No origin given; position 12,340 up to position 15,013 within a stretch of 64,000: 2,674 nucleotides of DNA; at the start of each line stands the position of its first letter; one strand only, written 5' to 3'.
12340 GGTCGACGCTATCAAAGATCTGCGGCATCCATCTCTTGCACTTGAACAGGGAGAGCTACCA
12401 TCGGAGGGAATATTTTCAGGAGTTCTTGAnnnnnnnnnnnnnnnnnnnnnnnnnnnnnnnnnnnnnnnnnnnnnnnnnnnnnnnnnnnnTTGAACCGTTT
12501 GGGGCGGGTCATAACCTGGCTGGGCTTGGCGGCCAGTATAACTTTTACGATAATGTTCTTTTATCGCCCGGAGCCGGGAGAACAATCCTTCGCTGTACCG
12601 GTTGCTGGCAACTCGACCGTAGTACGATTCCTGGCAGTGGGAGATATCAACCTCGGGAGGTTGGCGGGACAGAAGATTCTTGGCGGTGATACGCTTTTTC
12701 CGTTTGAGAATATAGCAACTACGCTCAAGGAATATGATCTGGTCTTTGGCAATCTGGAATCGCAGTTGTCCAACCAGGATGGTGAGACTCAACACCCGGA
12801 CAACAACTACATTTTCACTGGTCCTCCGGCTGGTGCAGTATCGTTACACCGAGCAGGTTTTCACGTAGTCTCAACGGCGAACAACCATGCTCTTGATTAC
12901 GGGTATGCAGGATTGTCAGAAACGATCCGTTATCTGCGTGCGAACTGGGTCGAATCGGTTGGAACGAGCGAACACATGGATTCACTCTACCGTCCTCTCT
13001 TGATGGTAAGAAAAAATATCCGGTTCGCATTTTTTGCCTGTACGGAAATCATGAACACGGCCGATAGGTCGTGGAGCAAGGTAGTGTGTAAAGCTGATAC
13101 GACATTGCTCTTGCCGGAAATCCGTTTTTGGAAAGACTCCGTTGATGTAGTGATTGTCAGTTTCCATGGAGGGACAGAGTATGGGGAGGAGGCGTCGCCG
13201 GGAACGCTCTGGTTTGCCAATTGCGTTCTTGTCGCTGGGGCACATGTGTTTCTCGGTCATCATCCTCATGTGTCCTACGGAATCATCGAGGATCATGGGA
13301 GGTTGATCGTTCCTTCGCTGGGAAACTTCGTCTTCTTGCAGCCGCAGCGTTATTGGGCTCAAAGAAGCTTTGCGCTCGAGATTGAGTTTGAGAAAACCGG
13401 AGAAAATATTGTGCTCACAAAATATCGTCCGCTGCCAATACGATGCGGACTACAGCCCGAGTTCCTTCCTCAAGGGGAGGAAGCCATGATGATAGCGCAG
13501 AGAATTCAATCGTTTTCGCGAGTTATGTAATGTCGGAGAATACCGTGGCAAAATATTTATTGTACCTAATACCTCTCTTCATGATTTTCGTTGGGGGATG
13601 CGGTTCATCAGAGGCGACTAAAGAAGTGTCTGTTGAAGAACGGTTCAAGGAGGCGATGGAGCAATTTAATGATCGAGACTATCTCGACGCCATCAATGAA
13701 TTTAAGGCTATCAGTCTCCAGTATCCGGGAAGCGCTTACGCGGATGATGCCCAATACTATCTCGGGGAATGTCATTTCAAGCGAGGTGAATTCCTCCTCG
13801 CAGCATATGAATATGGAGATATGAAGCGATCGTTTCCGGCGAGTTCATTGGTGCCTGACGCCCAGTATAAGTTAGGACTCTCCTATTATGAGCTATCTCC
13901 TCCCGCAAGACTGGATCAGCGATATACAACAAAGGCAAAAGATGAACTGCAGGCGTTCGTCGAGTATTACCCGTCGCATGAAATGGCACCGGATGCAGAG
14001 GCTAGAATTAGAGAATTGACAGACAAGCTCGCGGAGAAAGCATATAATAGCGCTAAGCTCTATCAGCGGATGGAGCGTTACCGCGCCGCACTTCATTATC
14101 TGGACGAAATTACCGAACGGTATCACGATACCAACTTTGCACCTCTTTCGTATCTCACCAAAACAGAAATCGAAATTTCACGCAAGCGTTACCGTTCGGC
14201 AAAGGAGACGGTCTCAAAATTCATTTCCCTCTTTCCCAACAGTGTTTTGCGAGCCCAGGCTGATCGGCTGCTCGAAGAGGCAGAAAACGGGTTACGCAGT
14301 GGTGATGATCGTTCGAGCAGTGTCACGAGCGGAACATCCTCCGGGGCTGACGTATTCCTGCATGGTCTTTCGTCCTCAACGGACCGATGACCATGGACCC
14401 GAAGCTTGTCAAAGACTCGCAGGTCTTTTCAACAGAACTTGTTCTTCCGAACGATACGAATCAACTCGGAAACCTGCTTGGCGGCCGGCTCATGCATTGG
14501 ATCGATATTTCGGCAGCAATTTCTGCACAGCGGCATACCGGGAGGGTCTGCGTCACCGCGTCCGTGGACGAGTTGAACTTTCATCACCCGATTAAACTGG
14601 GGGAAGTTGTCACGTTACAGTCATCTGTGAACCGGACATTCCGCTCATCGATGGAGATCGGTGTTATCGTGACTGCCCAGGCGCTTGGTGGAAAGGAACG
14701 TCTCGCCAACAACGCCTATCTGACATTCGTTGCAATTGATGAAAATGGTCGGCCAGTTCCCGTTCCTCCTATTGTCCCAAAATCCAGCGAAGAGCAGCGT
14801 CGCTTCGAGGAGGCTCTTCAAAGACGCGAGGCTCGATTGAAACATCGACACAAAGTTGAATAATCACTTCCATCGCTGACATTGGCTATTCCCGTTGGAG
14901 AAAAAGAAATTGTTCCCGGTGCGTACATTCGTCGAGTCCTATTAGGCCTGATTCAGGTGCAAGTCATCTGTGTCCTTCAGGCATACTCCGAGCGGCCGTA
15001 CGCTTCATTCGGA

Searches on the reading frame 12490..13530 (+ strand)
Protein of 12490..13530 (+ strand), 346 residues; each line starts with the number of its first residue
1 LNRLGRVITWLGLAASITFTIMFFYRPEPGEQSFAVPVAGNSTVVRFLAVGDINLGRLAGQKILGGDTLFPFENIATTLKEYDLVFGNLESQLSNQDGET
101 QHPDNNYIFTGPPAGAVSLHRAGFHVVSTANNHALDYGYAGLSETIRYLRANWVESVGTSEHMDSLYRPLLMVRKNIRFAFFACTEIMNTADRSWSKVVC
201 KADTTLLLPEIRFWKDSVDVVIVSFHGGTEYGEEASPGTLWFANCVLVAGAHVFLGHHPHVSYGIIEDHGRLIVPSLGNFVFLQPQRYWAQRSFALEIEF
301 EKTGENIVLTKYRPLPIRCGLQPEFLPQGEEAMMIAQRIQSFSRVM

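Call 3: search_protein_families(library=pfam, proteins=[window:12490-13530:+], max_evalue=0.1)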
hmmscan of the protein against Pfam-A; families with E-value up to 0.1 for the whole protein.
window:12490-13530:+ (346 aa): 1 family
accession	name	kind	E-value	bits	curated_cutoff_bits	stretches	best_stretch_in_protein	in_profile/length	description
PF09587.15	PGA_cap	-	8.9e-50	170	27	1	47-282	2-253/255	Bacterial capsule synthesis protein PGA_cap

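Call 4: search_protein_families(library=ncbifam, proteins=[window:12490-13530:+], max_evalue=0.1)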
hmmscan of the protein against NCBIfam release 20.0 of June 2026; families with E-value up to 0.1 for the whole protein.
window:12490-13530:+ (346 aa): 1 family
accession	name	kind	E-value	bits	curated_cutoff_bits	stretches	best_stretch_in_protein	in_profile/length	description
NF038314.1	epimerase_MslH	equivalog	1.4e-15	56.6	700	2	77-188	31-143/439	lasso peptide C-terminal Trp epimerase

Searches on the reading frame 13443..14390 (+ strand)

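Call 3: search_protein_families(library=pfam, proteins=[window:13443-14390:+], max_evalue=0.1)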
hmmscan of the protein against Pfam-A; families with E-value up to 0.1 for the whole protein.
window:13443-14390:+ (315 aa): 12 families
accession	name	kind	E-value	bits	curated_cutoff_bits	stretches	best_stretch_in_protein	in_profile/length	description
PF13525.12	YfiO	-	1.8e-24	87.1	25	1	63-233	4-177/203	Outer membrane lipoprotein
PF13174.12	TPR_6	-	3.8e-10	40.2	26.3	1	139-178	1-32/33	Tetratricopeptide repeat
PF13512.12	TPR_18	-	1.9e-08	35.1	21.9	1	57-189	3-145/145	Tetratricopeptide repeat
PF13432.12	TPR_16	-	2e-06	28.5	32.7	1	69-126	2-55/65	Tetratricopeptide repeat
PF09976.15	TPR_21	-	3.5e-05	24.1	25.5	1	198-264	34-106/193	Tetratricopeptide repeat-like domain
PF14559.12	TPR_19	-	0.00043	21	25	0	78-117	5-41/68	Tetratricopeptide repeat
PF07719.23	TPR_2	-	0.0045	17.4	27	0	102-124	2-24/34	Tetratricopeptide repeat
PF22751.1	DUF488-N3a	-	0.0077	17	27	1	147-200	38-91/118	Active DUF488-N3 subclade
PF13428.12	TPR_14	-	0.025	15.7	23.5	0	204-229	8-33/44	Tetratricopeptide repeat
PF12895.13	ANAPC3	-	0.025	15.3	27.2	0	98-122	20-44/82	Anaphase-promoting complex, cyclosome, subunit 3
PF13424.12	TPR_12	-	0.027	15.1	30.1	0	200-227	6-33/77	Tetratricopeptide repeat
PF00515.34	TPR_1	-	0.054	13.8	27.8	0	201-225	5-29/34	Tetratricopeptide repeat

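Call 4: search_protein_families(library=ncbifam, proteins=[window:13443-14390:+], max_evalue=0.1)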
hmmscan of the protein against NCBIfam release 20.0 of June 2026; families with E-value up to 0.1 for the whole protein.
window:13443-14390:+ (315 aa): 11 families
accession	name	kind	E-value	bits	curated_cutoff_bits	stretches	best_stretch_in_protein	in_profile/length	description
TIGR03302.1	OM_YfiO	subfamily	1.4e-42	145.9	81.4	1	41-234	5-203/239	outer membrane protein assembly factor BamD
TIGR02795.1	tol_pal_ybgF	equivalog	7.2e-27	94.4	90.1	3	65-187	3-117/119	tol-pal system protein YbgF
NF008068.0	PRK10803.1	equivalog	2.6e-12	47.3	383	1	75-190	153-261/263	cell division protein CpoB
NF008119.0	PRK10866.1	equivalog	1.2e-11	44.8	363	1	36-258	4-235/243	outer membrane protein assembly factor BamD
NF041881.1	PTPDL_fam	equivalog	0.0003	20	200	0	69-104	155-190/339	PTPDL family protein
NF052312.1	T9SS_PorW_SprE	equivalog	0.0014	17.3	250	1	102-274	546-714/716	type IX secretion system periplasmic lipoprotein PorW/SprE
NF053852.1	vesicle_Bd0635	exception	0.0042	16.7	250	1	104-192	141-221/223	CpoB-like predatory vesicle lipoprotein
NF045487.1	ASRP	equivalog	0.017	13.8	300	1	165-295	168-293/593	archaea-specific SMC-related protein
NF052542.1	mucin_mul1B_fam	subfamily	0.039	13.2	75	1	67-96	85-114/320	Mul1B family putative transporter subunit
TIGR00540.1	TPR_hemY_coli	hypoth_equivalog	0.039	12.7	142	1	185-266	102-184/385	heme biosynthesis-associated TPR protein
NF041601.1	PA5502_lipo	equivalog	0.095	12.3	285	0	42-129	10-97/237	PA5502 family lipoprotein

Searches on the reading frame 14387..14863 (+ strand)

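Call 3: search_protein_families(library=pfam, proteins=[window:14387-14863:+], max_evalue=0.1)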
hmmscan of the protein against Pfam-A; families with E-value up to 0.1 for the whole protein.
window:14387-14863:+ (158 aa): 2 families
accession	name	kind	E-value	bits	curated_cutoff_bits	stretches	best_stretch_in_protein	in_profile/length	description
PF03061.28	4HBT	-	4.5e-16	59.4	20.6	1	28-98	2-73/79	Thioesterase superfamily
PF13279.12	4HBT_2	-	0.0031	18.4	25.5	1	46-128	37-116/122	Thioesterase-like superfamily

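Call 4: search_protein_families(library=ncbifam, proteins=[window:14387-14863:+], max_evalue=0.1)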
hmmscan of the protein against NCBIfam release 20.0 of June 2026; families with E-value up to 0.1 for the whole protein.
window:14387-14863:+ (158 aa): 3 families
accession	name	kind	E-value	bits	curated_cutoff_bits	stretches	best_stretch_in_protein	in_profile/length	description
NF007970.0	PRK10694.1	equivalog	3.5e-16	59.3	162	1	12-127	11-130/133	acyl-CoA thioester hydrolase YciA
TIGR00369.1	unchar_dom_1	domain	0.0089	16.1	36.6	1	22-89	27-95/117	hotdog fold thioesterase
TIGR02799.1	thio_ybgC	equivalog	0.037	14.3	141.35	1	52-129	50-122/126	tol-pal system-associated acyl-CoA thioesterase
